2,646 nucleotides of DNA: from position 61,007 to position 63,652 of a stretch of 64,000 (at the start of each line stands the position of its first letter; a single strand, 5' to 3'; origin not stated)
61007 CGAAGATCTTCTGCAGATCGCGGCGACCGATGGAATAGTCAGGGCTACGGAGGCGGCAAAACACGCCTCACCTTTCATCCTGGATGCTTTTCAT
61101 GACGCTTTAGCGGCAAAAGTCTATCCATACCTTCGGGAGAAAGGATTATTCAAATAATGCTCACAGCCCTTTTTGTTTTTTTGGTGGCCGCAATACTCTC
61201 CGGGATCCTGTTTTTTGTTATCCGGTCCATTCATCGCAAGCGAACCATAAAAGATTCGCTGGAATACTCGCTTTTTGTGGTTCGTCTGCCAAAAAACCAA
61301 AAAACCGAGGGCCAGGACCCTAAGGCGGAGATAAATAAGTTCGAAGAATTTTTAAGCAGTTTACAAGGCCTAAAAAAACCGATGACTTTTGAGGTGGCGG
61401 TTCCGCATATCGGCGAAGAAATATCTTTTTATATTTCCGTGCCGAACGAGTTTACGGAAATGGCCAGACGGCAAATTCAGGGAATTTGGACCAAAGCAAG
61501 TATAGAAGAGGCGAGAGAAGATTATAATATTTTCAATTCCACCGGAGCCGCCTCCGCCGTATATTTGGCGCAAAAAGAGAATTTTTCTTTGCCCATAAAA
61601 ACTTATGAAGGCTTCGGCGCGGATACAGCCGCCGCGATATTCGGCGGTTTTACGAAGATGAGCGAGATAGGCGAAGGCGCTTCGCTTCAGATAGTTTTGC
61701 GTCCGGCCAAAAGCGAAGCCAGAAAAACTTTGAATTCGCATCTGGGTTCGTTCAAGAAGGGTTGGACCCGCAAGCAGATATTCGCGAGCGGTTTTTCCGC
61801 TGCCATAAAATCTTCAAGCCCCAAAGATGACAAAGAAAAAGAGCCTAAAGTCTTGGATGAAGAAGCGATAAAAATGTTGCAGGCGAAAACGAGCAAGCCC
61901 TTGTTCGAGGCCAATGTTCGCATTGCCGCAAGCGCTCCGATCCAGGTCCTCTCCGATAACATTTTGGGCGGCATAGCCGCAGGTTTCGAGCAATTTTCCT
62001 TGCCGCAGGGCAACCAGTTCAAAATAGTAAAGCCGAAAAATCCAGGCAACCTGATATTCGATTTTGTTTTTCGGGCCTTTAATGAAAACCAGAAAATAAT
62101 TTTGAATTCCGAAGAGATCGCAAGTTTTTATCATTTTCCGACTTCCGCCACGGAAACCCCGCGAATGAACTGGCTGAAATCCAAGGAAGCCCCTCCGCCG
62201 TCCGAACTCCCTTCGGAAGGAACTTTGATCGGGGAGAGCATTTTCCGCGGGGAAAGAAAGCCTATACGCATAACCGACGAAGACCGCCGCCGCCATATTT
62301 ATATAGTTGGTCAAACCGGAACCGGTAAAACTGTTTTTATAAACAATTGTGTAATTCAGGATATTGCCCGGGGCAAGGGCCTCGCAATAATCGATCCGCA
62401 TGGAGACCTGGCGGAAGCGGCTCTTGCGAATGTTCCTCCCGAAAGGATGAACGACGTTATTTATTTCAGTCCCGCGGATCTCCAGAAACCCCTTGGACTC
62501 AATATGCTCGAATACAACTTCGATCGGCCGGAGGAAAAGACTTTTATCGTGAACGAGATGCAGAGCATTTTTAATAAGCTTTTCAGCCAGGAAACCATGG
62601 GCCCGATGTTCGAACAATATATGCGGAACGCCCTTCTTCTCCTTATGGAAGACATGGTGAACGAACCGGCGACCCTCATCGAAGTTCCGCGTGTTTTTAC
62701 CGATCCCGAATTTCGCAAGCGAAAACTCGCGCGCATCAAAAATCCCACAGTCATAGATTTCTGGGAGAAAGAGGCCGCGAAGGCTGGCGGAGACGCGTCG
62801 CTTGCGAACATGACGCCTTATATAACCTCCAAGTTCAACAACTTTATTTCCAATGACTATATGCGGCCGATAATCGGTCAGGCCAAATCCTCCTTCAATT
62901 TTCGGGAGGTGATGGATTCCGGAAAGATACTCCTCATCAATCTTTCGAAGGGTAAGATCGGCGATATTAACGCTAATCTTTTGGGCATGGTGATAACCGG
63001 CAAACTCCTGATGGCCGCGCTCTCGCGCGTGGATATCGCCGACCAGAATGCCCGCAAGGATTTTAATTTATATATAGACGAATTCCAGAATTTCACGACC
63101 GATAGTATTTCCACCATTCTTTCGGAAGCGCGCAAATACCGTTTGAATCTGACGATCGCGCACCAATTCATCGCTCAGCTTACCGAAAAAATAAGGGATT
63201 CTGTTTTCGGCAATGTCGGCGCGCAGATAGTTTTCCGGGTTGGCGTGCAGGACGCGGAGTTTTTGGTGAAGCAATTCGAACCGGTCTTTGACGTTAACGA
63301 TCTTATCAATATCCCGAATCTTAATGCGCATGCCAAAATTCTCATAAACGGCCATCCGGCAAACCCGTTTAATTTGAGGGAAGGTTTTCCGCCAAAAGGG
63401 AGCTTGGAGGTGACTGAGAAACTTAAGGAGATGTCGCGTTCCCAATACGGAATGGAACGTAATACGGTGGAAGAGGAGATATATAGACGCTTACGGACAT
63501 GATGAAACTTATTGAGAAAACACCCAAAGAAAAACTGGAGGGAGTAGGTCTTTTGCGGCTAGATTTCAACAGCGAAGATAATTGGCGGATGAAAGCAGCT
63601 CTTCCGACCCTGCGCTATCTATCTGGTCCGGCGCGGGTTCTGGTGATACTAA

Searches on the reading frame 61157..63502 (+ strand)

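Call 29: search_protein_families(library=pfam, proteins=[window:61157-63502:+], max_evalue=0.1)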
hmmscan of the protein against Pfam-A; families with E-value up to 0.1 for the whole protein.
window:61157-63502:+ (781 aa): 13 families
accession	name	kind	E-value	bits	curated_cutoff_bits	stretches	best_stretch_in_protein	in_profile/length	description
PF02534.20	T4SS-DNA_transf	-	4.3e-07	29.6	20.1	1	362-678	24-347/468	Type IV secretory system Conjugative DNA transfer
PF10412.15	TrwB_AAD_bind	-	9.8e-07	28.4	20.5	1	375-695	12-310/387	Type IV secretion-system coupling protein DNA-binding domain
PF12696.13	TraG-D_C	-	1.1e-06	29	22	1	637-702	3-71/126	TraM recognition site of TraD and TraG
PF01935.23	DUF87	-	1e-05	26.2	23.2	1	374-458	19-97/220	Helicase HerA, central domain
PF13401.12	AAA_22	-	0.0013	19.5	27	1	377-402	4-29/130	AAA domain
PF06745.19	ATPase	-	0.014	15.2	26.6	0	377-406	18-48/231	KaiC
PF05872.18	HerA_C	-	0.02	14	22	1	367-431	10-74/502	Helicase HerA-like C-terminal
PF12775.13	AAA_7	-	0.023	14.7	25.8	1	377-404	32-58/181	P-loop containing dynein motor region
PF01580.24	FtsK_SpoIIIE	-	0.032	14.1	24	1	372-398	32-59/221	FtsK/SpoIIIE family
PF04851.21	ResIII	-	0.035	14.5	22.5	0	376-423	21-70/164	Type III restriction enzyme, res subunit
PF12846.13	AAA_10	-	0.049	13.1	27.5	1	378-417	21-60/362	AAA-like domain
PF04734.18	Ceramidase_alk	-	0.069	12.2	32.1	0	43-163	389-500/509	Neutral/alkaline non-lysosomal ceramidase, N-terminal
PF21445.3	ADDB_N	-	0.079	12.6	26.6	0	626-670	189-236/290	ADDB, N-terminal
